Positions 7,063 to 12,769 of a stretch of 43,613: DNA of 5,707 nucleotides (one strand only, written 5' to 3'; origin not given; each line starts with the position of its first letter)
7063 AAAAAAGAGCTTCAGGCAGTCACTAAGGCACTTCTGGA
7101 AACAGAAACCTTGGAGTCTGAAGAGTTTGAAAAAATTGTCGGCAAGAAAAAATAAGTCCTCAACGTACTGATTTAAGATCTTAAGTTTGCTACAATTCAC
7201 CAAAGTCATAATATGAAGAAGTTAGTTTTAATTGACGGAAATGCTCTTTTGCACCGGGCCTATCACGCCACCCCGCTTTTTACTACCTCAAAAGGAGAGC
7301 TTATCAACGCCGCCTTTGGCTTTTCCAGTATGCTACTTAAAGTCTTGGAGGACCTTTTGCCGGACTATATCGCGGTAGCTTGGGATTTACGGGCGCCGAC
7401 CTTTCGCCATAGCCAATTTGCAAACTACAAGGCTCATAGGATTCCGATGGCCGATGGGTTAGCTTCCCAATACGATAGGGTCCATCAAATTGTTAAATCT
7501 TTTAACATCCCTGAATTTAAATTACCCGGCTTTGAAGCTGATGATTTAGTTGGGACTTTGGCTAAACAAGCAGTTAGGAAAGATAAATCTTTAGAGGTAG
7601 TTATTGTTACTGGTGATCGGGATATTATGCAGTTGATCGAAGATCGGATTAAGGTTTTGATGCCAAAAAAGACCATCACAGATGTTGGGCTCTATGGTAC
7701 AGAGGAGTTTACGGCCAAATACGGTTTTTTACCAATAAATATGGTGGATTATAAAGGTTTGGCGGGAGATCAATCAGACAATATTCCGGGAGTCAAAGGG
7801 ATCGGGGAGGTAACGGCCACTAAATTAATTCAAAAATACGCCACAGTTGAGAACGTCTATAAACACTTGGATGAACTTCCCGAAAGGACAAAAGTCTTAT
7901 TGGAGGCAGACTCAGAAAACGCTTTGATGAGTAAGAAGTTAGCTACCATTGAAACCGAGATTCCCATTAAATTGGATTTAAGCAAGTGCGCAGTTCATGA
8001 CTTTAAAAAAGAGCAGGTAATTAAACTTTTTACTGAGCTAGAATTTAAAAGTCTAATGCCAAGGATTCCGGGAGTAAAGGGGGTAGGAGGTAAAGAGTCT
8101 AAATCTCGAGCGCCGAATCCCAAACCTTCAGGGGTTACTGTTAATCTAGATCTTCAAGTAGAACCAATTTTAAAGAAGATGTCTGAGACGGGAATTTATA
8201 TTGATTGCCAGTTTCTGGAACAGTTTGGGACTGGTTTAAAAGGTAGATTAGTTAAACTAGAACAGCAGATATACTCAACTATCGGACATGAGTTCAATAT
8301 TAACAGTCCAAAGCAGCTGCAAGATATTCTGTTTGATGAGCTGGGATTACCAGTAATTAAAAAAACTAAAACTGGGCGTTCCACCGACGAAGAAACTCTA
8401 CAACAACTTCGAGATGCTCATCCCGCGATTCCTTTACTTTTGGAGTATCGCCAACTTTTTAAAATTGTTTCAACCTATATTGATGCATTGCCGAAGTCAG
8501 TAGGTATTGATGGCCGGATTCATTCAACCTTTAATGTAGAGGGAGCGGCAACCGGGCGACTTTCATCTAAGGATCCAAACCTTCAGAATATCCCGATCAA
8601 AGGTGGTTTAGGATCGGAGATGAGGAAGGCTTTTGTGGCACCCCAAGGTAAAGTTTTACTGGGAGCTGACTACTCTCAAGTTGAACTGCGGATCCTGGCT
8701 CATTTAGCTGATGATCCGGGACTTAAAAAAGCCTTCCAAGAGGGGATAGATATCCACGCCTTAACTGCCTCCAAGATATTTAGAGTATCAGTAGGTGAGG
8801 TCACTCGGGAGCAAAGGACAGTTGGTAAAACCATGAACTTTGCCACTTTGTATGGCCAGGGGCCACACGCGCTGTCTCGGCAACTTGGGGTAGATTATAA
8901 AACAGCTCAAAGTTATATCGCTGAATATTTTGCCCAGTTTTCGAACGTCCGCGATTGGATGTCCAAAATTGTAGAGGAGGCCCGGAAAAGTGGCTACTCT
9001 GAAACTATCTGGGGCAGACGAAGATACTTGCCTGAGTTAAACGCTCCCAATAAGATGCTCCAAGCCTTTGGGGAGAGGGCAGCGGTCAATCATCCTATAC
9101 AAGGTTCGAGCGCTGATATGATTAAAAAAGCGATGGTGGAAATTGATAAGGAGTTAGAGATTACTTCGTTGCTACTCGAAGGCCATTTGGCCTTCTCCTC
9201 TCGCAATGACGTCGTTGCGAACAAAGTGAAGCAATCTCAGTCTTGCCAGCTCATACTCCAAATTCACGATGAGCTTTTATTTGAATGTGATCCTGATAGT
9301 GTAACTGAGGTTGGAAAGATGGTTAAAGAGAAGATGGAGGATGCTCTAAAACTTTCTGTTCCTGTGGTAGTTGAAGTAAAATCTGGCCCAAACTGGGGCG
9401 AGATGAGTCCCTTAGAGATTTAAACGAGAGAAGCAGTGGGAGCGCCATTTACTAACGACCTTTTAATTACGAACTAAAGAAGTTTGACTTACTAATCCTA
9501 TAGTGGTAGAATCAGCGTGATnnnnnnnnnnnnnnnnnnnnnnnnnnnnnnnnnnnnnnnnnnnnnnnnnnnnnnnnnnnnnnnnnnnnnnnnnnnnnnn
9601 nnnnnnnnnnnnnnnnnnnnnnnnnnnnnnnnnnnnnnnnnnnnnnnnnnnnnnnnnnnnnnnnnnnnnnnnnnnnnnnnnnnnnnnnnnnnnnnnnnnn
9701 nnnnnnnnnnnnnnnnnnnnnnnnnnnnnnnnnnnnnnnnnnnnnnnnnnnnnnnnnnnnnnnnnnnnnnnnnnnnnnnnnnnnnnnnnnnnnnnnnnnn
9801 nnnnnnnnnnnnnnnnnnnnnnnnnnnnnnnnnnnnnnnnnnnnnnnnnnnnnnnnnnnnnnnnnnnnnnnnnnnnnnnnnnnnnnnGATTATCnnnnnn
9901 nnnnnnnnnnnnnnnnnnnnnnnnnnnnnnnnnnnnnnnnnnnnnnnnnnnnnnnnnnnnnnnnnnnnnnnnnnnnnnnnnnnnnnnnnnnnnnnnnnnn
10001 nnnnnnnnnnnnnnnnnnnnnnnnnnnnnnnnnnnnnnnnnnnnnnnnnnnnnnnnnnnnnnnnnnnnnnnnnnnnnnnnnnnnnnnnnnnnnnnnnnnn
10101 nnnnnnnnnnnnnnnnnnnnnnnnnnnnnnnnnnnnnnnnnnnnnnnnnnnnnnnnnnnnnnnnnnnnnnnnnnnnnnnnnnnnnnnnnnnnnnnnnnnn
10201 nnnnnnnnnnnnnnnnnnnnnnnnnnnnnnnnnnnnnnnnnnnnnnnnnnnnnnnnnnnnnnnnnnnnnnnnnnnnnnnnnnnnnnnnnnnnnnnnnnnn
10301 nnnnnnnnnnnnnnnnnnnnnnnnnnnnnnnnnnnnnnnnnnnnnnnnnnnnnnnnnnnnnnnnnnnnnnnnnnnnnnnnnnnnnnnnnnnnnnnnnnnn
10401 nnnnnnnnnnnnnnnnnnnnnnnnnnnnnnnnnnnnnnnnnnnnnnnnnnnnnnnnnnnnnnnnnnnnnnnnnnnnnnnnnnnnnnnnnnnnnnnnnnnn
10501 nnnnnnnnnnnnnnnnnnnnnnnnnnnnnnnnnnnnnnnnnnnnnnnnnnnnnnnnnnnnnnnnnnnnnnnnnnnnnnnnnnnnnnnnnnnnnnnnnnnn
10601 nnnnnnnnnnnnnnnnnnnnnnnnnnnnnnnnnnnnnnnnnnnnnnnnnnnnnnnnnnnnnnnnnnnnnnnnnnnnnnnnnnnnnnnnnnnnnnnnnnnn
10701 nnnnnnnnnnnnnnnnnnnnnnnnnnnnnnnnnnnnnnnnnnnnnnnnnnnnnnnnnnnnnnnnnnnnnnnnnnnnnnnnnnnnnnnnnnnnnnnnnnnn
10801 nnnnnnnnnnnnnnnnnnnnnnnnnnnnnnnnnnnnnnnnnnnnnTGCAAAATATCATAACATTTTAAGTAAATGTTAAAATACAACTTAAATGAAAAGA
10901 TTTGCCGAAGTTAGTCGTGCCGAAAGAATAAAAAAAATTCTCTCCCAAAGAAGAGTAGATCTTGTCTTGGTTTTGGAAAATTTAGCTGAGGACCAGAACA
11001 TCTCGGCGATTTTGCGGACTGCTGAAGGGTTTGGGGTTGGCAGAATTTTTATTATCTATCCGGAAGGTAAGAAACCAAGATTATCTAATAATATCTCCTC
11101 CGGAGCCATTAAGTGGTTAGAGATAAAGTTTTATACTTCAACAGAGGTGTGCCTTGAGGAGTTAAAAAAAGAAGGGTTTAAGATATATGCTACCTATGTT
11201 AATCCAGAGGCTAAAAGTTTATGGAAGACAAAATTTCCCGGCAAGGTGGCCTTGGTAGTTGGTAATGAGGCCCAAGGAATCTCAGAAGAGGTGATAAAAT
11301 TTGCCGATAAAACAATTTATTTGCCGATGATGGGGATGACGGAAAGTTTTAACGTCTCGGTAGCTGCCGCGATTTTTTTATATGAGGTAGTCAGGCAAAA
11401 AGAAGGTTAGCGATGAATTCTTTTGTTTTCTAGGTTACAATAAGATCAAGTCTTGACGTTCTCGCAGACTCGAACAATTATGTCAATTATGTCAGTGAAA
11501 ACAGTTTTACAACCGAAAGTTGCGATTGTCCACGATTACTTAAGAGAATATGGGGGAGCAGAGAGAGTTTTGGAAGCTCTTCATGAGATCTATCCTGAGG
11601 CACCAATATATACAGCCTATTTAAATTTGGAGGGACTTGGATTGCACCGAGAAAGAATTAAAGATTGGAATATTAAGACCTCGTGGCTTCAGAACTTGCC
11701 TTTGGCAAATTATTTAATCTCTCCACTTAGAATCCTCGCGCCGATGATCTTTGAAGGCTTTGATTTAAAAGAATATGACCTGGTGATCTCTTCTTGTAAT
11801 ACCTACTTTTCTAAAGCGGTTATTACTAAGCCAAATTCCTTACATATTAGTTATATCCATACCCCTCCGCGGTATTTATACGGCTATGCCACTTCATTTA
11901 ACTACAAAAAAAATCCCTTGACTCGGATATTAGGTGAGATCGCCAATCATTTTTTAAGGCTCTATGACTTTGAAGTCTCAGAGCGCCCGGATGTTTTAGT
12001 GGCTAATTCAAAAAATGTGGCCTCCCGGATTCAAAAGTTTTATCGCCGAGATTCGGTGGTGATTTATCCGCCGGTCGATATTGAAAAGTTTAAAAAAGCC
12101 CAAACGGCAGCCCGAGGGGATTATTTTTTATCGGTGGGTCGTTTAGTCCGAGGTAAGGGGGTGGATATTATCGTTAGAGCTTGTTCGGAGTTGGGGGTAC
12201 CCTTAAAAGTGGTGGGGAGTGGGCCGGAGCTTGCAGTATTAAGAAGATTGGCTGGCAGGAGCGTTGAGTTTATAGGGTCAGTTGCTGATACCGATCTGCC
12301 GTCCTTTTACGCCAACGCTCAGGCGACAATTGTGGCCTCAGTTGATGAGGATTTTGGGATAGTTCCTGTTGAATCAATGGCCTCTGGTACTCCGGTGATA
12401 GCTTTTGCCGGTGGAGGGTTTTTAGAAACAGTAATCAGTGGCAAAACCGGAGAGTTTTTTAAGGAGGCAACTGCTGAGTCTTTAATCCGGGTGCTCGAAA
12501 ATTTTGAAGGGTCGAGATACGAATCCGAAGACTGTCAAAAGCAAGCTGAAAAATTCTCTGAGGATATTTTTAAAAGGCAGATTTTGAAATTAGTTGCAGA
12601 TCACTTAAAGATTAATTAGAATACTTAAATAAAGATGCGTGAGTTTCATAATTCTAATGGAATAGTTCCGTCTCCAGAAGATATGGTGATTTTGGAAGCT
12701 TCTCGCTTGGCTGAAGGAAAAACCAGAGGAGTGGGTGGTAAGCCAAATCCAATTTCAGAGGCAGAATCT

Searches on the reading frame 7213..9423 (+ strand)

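Call 9: search_protein_families(library=pfam, proteins=[window:7213-9423:+], max_evalue=0.0001)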
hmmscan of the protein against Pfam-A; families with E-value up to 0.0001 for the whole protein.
window:7213-9423:+ (736 aa): 3 families
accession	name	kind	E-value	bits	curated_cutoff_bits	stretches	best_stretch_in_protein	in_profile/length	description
PF00476.26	DNA_pol_A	-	3.6e-145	484.1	34.3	1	333-730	2-381/381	DNA polymerase family A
PF02739.22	5_3_exonuc_N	-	7.8e-52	175.7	34.3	1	3-171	1-164/164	5'-3' exonuclease, N-terminal resolvase-like domain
PF01367.25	5_3_exonuc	-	3.2e-31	108.1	40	1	174-266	3-96/97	5'-3' exonuclease, C-terminal SAM fold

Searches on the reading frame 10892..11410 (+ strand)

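Call 9: search_protein_families(library=pfam, proteins=[window:10892-11410:+], max_evalue=0.0001)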
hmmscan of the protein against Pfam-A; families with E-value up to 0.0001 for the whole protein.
window:10892-11410:+ (172 aa): 1 family
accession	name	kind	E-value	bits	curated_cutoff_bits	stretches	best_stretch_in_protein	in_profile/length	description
PF00588.24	SpoU_methylase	-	6.1e-38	130.6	29.7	1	24-164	2-142/142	SpoU rRNA Methylase family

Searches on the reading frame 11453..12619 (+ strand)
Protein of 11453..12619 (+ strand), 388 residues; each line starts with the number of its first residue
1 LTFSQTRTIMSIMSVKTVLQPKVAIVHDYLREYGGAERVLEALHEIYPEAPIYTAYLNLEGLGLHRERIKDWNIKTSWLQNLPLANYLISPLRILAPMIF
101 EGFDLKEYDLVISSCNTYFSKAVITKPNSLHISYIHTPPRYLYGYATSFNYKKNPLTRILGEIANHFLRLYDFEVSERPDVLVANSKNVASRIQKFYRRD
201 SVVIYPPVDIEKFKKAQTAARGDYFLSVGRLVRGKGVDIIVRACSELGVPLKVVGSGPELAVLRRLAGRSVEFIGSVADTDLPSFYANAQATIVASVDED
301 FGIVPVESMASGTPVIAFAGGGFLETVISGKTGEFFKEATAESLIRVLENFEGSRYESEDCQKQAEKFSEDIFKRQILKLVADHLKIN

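Call 9: search_protein_families(library=pfam, proteins=[window:11453-12619:+], max_evalue=0.0001)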
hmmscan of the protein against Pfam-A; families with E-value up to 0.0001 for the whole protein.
window:11453-12619:+ (388 aa): 4 families
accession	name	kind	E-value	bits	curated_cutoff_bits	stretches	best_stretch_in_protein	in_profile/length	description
PF00534.26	Glycos_transf_1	-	3.6e-29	101.9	26.4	1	211-367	4-171/172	Glycosyl transferases group 1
PF13692.12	Glyco_trans_1_4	-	9.6e-22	78.2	27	1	224-349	3-141/142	Glycosyl transferases group 1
PF20706.3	GT4-conflict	-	5.3e-07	29.4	26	1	198-345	171-333/385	Family 4 Glycosyltransferase in conflict systems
PF13439.12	Glyco_transf_4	-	1.8e-06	28.5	28.5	1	34-212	2-170/170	Glycosyltransferase Family 4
